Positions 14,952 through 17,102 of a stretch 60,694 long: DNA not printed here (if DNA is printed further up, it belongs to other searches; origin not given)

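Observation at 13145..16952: Conjugative-plasmid-style DNA translocation module (DUF2637-like membrane protein + polytopic membrane protein + FtsK/TraB-like ATPase) in a phage with no integrase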

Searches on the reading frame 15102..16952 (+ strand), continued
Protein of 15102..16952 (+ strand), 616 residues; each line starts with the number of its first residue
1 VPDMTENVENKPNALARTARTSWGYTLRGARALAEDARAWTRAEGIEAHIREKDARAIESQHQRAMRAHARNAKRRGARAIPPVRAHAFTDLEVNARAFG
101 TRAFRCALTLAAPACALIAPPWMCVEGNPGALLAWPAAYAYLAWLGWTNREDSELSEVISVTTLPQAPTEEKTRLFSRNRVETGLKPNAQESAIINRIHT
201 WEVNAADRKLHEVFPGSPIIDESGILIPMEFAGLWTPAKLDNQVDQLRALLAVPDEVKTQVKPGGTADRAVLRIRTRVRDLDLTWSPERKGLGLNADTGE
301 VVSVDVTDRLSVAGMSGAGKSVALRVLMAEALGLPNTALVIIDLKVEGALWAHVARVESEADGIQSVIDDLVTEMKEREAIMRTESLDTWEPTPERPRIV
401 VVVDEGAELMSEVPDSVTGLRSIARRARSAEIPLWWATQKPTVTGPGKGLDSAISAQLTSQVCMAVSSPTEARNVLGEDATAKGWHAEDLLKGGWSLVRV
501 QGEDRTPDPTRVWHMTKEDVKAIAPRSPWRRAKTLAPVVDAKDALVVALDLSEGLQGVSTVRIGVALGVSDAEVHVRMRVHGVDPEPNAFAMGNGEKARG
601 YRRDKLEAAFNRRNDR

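Call 56: predict_structure(alignment_id=A2)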
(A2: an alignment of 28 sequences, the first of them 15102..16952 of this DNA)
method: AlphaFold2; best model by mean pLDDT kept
length: 616 residues; sequences in the alignment: 28
mean_pLDDT: 80.5   pTM: 0.56
mean pLDDT of the five models: 80.5, 79.8, 79.5, 78.7, 78.1
residues with pLDDT >= 90: 194; 70-90: 300; 50-70: 67; < 50: 55
segments of 3 or more residues with pLDDT < 50: 1-12, 152-179, 443-447, 534-540
pLDDT, mean of each block of 10 residues (from residue 1): 42 63 82 76 76 88 82 58 72 87 79 72 69 76 82 42 35 39 76 91 86 91 89 89 89 84 86 84 90 88 93 89 95 96 88 95 94 95 94 95 91 92 94 91 51 86 88 79 74 87 75 94 93 53 84 87 86 86 76 62 90 79
secondary structure, 60 per line:
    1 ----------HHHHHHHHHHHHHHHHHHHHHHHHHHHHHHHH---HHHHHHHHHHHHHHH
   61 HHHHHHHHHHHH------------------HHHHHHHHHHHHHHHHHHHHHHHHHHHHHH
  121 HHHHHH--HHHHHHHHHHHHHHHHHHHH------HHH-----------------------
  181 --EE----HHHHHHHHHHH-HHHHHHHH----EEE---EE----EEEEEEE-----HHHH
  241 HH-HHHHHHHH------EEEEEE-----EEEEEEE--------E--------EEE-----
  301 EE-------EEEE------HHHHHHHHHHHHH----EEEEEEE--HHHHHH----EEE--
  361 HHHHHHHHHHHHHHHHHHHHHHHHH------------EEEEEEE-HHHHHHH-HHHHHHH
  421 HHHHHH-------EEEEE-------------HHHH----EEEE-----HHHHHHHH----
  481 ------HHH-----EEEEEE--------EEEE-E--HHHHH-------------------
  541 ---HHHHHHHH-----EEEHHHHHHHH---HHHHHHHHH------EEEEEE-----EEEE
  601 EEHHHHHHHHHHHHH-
elements in order: H11-42 H46-72 H91-126 H129-148 H189-199 H201-208 E213-215 E225-231 H237-242 H244-251 E258-263 E269-275 E293-295 E310-313 H320-332 E337-343 H346-351 E356-358 H361-385 E398-404 H406-412 H414-426 E434-438 H452-455 E460-463 H469-476 E495-500 E509-512 H517-521 H544-551 E557-559 H560-567 H571-579 E586-591 E597-602 H603-615

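Call 60: fold_search(model_id=the predicted structure, library=pdb)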
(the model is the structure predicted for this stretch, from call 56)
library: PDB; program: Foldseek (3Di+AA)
matches with E <= 10: 1371; with E <= 0.001: 96
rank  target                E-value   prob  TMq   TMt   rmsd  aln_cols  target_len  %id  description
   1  6t8o_F                4.0e-16  1.00  0.42  0.63   6.6       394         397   22  Stalled FtsK motor domain bound to dsDNA end (released 2019-11-20)
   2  2iut_A                4.5e-16  1.00  0.42  0.62   6.8       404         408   23  P. aeruginosa FtsK motor domain, dimeric (released 2006-08-29)
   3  2ius_A                5.3e-16  1.00  0.42  0.63   6.0       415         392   21  E. coli FtsK motor domain (released 2006-08-29)
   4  2ius_D                8.2e-16  1.00  0.43  0.64   5.7       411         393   21  E. coli FtsK motor domain (released 2006-08-29)
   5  6o1x_A                1.1e-15  1.00  0.37  0.61   8.1       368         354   18  Structure of pCW3 conjugation coupling protein TcpA monomer form with ATPgS (released 2020-02-26)
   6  6t8g_C                1.3e-15  1.00  0.42  0.63   9.4       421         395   22  Stalled FtsK motor domain bound to dsDNA (released 2019-11-20)
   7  6t8o_C                1.8e-15  1.00  0.41  0.61  12.5       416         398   22  Stalled FtsK motor domain bound to dsDNA end (released 2019-11-20)
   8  6t8b_A                3.8e-15  1.00  0.40  0.60  12.7       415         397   23  FtsK motor domain with dsDNA, translocating state (released 2019-11-20)
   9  6t8o_D                4.8e-15  1.00  0.41  0.61   5.7       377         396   24  Stalled FtsK motor domain bound to dsDNA end (released 2019-11-20)
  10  6t8o_A                5.6e-15  1.00  0.43  0.64  12.0       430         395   21  Stalled FtsK motor domain bound to dsDNA end (released 2019-11-20)
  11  6t8b_C                5.6e-15  1.00  0.41  0.60  12.5       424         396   22  FtsK motor domain with dsDNA, translocating state (released 2019-11-20)
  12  6o1y_B                5.6e-15  1.00  0.36  0.59   7.9       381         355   17  Structure of pCW3 conjugation coupling protein TcpA monomeric form with ATP (released 2020-02-26)
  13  6o1w_B                5.9e-15  1.00  0.35  0.58   7.6       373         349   18  Structure of pCW3 conjugation coupling protein TcpA monomer orthorhombic crystal form (released 2020-02-26)
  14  6o1z                  7.0e-15  1.00  0.36  0.55   6.6       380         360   19  Structure of pCW3 conjugation coupling protein TcpA hexagonal crystal form (released 2020-03-04)
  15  2ius_F                1.7e-14  1.00  0.41  0.64   6.1       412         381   21  E. coli FtsK motor domain (released 2006-08-29)
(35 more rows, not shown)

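Call 70: search_protein_families(library=ncbifam, proteins=[window:15102-16952:+, L001:4015-5055:+, L005:613-1623:+], max_evalue=0.1)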
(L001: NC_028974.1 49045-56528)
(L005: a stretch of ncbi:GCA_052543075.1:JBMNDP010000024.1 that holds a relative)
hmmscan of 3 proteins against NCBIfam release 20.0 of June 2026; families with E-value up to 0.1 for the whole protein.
window:15102-16952:+ (616 aa): 5 families
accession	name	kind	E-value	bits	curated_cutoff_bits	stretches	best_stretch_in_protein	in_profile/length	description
NF041214.1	plasmid_TraB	equivalog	2.9e-15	55.8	800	1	310-550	251-494/639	plasmid transfer protein TraB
TIGR03928.1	T7_EssCb_Firm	equivalog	8.7e-10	36.9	778.4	1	397-481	579-658/1296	type VII secretion protein EssC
NF007615.0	PRK10263.1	equivalog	5.4e-08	31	1566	1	386-482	1128-1222/1355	DNA translocase FtsK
TIGR03924.1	T7SS_EccC_a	equivalog_domain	7.2e-08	31.6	509.15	1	313-480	456-641/673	type VII secretion protein EccCa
NF040937.1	HerA_Thermprot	equivalog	0.041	12.3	800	1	398-477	350-425/487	DNA double-strand break repair helicase HerA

L001:4015-5055:+ (346 aa): 6 families
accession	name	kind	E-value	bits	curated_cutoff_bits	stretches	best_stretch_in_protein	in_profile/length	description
NF033787.1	HTH_BldC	subfamily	0.00015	21.5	77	1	298-342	1-45/49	BldC family transcriptional regulator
NF007225.0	PRK09643.1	equivalog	0.016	14.9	190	1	285-330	137-181/204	RNA polymerase sigma factor SigM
TIGR01764.1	excise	domain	0.017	15.5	28.8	1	299-330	1-32/49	excisionase family DNA-binding protein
NF007229.0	PRK09647.1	equivalog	0.056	12.8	265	0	296-330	167-201/220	RNA polymerase sigma factor SigE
TIGR02983.1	SigE-fam_strep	subfamily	0.06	13.2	141.55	0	299-325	126-152/162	SigE family RNA polymerase sigma factor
NF047737.1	antiphage_MADS1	equivalog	0.095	13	80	0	298-330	2-34/49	methylation-associated defense system helix-turn-helix domain-containing protein MAD1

L005:613-1623:+ (336 aa): 3 families
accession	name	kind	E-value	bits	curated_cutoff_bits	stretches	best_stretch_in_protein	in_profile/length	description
NF047351.1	lipase_YSIRK_Sa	exception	0.006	14.9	650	1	141-265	48-176/704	YSIRK-targeted triacylglycerol lipase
NF009199.0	PRK12547.1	subfamily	0.0073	15.8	219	1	276-321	109-153/184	RNA polymerase sigma factor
NF005844.0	PRK07764.1-3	equivalog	0.049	12.4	964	1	89-259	357-512/841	DNA polymerase III subunit gamma and tau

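Call 71: get_annotated_region(hit=H12, flank=5000)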
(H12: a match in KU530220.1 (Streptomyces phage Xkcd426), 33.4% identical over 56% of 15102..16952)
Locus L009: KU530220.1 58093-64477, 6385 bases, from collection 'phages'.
description: Streptomyces phage Xkcd426, complete genome.
organism: Streptomyces phage Xkcd426 (NCBI taxid 1784947)
taxonomy: Viruses; Duplodnaviria; Heunggongvirae; Uroviricota; Caudoviricetes; Woodruffvirus
host: Streptomyces griseus subsp. griseus ATCC 10137; source: soil; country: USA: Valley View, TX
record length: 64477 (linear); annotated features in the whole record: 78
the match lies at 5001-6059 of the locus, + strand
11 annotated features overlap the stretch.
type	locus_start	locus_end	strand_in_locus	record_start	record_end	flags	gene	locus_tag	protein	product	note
CDS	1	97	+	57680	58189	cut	-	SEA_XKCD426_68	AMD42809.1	hypothetical protein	-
CDS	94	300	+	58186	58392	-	-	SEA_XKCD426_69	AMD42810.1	hypothetical protein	-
CDS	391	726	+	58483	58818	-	-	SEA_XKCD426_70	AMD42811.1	hypothetical protein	-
CDS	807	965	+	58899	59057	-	-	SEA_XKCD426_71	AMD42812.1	hypothetical protein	-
CDS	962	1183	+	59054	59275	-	-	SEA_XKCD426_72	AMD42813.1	hypothetical protein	-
CDS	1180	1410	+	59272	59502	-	-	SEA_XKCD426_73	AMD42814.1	hypothetical protein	-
CDS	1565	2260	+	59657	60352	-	-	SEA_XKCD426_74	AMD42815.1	hypothetical protein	-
CDS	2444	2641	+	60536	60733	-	-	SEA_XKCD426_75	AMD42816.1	hypothetical protein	-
CDS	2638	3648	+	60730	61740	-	-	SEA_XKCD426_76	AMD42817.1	hypothetical protein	-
CDS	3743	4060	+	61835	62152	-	-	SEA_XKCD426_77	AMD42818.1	hypothetical protein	-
CDS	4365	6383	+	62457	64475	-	-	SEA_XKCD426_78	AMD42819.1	FtsK-like DNA translocase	FtsK DNA translocase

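Call 72: get_annotated_region(hit=H20, flank=5000)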
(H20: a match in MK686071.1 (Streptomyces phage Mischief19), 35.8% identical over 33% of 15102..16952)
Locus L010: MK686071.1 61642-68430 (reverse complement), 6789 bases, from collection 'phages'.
description: Streptomyces phage Mischief19, complete genome.
organism: Streptomyces phage Mischief19 (NCBI taxid 2562344)
taxonomy: Viruses; Duplodnaviria; Heunggongvirae; Uroviricota; Caudoviricetes; Woodruffvirus
host: Streptomyces mirabilis NRRL B-2400; source: soil; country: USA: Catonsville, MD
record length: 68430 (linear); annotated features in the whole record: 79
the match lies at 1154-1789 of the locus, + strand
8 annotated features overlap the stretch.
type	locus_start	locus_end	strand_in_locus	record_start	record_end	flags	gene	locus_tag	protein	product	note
CDS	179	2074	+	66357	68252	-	79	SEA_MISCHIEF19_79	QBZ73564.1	FtsK-like DNA translocase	-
CDS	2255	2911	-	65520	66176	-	78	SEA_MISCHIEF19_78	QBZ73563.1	hypothetical protein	-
CDS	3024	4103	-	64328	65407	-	77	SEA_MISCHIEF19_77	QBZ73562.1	helix-turn-helix DNA-binding protein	-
CDS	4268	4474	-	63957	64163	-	76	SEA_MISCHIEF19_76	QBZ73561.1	hypothetical protein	-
CDS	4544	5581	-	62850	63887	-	75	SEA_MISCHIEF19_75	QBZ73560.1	hypothetical protein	-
CDS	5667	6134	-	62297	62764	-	74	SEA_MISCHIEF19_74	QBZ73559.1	hypothetical protein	-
CDS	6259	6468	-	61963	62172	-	73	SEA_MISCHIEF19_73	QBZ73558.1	HicA-like toxin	toxin in toxin/antitoxin system, HicA-like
CDS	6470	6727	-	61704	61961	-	72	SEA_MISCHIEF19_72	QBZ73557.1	membrane protein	-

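Call 76: search_protein_families(library=pfam, proteins=[L009:2638-3648:+, L010:3024-4103:-, L005:613-1623:+, L005:1697-2077:+, L001:3647-3982:+], max_evalue=1)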
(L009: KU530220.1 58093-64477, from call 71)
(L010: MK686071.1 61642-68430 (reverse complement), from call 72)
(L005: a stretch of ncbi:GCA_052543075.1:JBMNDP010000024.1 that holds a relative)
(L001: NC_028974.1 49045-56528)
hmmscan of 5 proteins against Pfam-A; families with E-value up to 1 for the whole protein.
L009:2638-3648:+ (336 aa): 8 families
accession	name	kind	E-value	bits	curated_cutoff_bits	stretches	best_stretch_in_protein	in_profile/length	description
PF12728.13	HTH_17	-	9.9e-07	29.4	27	1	288-334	1-45/51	Helix-turn-helix domain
PF13411.12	MerR_1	-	6.7e-06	26.6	21.6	1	290-335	2-46/69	MerR HTH family regulatory protein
PF08281.18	Sigma70_r4_2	-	3.7e-05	23.7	25.7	1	289-315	27-53/54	Sigma-70, region 4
PF00376.29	MerR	-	0.013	15.7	28.2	1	294-326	5-37/38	MerR family regulatory protein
PF13384.12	HTH_23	-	0.04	14.2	24.6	1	280-311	8-40/50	Homeodomain-like domain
PF13542.12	HTH_Tnp_ISL3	-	0.17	11.8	27.4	1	277-311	15-49/51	Helix-turn-helix domain of transposase family ISL3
PF10935.13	DUF2637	-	0.24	11.7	22.8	1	17-165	3-153/161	Protein of unknown function (DUF2637)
PF04024.17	PspC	-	0.97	9.7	25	1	23-36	12-25/58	PspC domain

L010:3024-4103:- (359 aa): 6 families
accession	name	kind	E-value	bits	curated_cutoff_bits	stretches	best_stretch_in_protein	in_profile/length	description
PF12728.13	HTH_17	-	0.00038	21.1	27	1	313-351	1-39/51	Helix-turn-helix domain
PF08281.18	Sigma70_r4_2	-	0.0017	18.4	25.7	1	314-338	27-51/54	Sigma-70, region 4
PF13411.12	MerR_1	-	0.026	15.1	21.6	1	315-358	2-46/69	MerR HTH family regulatory protein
PF13384.12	HTH_23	-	0.031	14.5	24.6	1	314-336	18-40/50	Homeodomain-like domain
PF20432.4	Xre-like-HTH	-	0.037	14.8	25.8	0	187-211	2-26/63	Antitoxin Xre-like helix-turn-helix domain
PF00376.29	MerR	-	0.06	13.6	28.2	1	315-341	1-27/38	MerR family regulatory protein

L005:613-1623:+ (336 aa): 1 family
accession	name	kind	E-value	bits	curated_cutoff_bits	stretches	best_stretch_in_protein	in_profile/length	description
PF04791.21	LMBR1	-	0.1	11.9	31.9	1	115-260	187-327/510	LMBR1-like membrane protein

L005:1697-2077:+ (126 aa): 2 families
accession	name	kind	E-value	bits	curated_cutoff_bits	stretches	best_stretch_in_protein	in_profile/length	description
PF19764.4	DUF6251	-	1.1e-52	177.5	26.5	1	10-126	11-124/126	Family of unknown function (DUF6251)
PF07332.16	Phage_holin_3_6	-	0.038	14.5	28.4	1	61-121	33-96/116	Putative Actinobacterial Holin-X, holin superfamily III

L001:3647-3982:+ (111 aa): 0 families

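Call 77: find_homologous_proteins(query=L009:2638-3648:+, max_evalue=0.001)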
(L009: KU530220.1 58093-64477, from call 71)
Query L009:2638-3648:+ (336 aa): 146 proteins with E <= 0.001 among 8000 candidates; the best 120 are listed.
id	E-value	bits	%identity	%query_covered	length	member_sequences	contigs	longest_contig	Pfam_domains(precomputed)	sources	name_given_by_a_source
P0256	1.9e-211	719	100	100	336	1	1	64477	PF12728.14,PF13411.13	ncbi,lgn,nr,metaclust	ncbi:hypothetical protein SEA_XKCD426_76 [Streptomyces phage Xkcd426]|nr:hypothetical protein SEA_XK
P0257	2.8e-133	462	65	100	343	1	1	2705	PF12728.14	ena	-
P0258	2.4e-120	420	63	99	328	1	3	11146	PF12728.14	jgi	jgi:hypothetical protein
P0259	3.9e-119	416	63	99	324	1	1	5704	PF12728.14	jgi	jgi:hypothetical protein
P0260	2.9e-118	413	63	99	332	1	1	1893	-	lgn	-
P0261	4.6e-116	406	61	100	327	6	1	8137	PF12728.14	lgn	-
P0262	4.1e-114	399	60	100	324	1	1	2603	PF12728.14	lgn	-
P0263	1.6e-112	394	59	100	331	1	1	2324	PF12728.14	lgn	-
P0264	2.0e-112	394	59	100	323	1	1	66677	PF12728.14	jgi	jgi:phage shock protein PspC (stress-responsive transcriptional regulator)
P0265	8.9e-112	392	58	99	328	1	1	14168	PF12728.14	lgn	-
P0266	3.4e-111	390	59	100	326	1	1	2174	PF12728.14,PF00376.30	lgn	-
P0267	5.3e-111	389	60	98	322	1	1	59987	PF12728.14,PF13411.13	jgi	jgi:phage shock protein PspC (stress-responsive transcriptional regulator)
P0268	1.2e-108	381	58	99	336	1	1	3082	PF12728.14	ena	-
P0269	5.2e-108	379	59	100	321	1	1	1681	PF12728.14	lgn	-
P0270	7.1e-108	379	57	100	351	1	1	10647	PF12728.14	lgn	-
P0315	3.6e-97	344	56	98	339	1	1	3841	PF10935.14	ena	-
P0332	1.8e-94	335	56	99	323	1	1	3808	PF12728.14,PF10935.14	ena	-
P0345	1.3e-90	322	54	99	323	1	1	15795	PF12728.14,PF10935.14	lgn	-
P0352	1.1e-88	316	53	97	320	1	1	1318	PF12728.14,PF10935.14,PF21531.4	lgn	-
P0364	5.4e-85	304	51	99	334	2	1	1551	PF12728.14,PF10935.14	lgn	-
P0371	1.2e-82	296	50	96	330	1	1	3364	PF12728.14,PF10935.14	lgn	-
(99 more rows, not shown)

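Call 80: search_protein_families(library=pfam, alignment_id=A4, max_evalue=0.01)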
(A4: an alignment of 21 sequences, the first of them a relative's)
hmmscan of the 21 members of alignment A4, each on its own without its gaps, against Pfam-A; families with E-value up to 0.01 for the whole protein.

A. member 1, P0256 (336 aa): 3 families
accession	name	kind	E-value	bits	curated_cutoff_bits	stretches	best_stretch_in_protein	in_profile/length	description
PF12728.13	HTH_17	-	9.9e-07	29.4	27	1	288-334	1-45/51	Helix-turn-helix domain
PF13411.12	MerR_1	-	6.7e-06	26.6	21.6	1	290-335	2-46/69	MerR HTH family regulatory protein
PF08281.18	Sigma70_r4_2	-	3.7e-05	23.7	25.7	1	289-315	27-53/54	Sigma-70, region 4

B. families by the number of members that match (of 21 scanned): 11 families
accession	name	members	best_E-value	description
PF12728.13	HTH_17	19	3.5e-07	Helix-turn-helix domain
PF13411.12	MerR_1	15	6.7e-06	MerR HTH family regulatory protein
PF08281.18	Sigma70_r4_2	12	2.9e-05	Sigma-70, region 4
PF00376.29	MerR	8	5e-05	MerR family regulatory protein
PF10935.13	DUF2637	6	6.6e-07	Protein of unknown function (DUF2637)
PF13384.12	HTH_23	6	0.00015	Homeodomain-like domain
PF21531.3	Rv2175c_wHTH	3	1.2e-05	DNA-binding protein Rv2175c, wHTH domain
PF13518.12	HTH_28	2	0.0014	Helix-turn-helix domain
PF13542.12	HTH_Tnp_ISL3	2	0.0089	Helix-turn-helix domain of transposase family ISL3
PF13338.12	AbiEi_4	1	0.0011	Transcriptional regulator, AbiEi antitoxin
PF01967.27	MoaC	1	0.0045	MoaC family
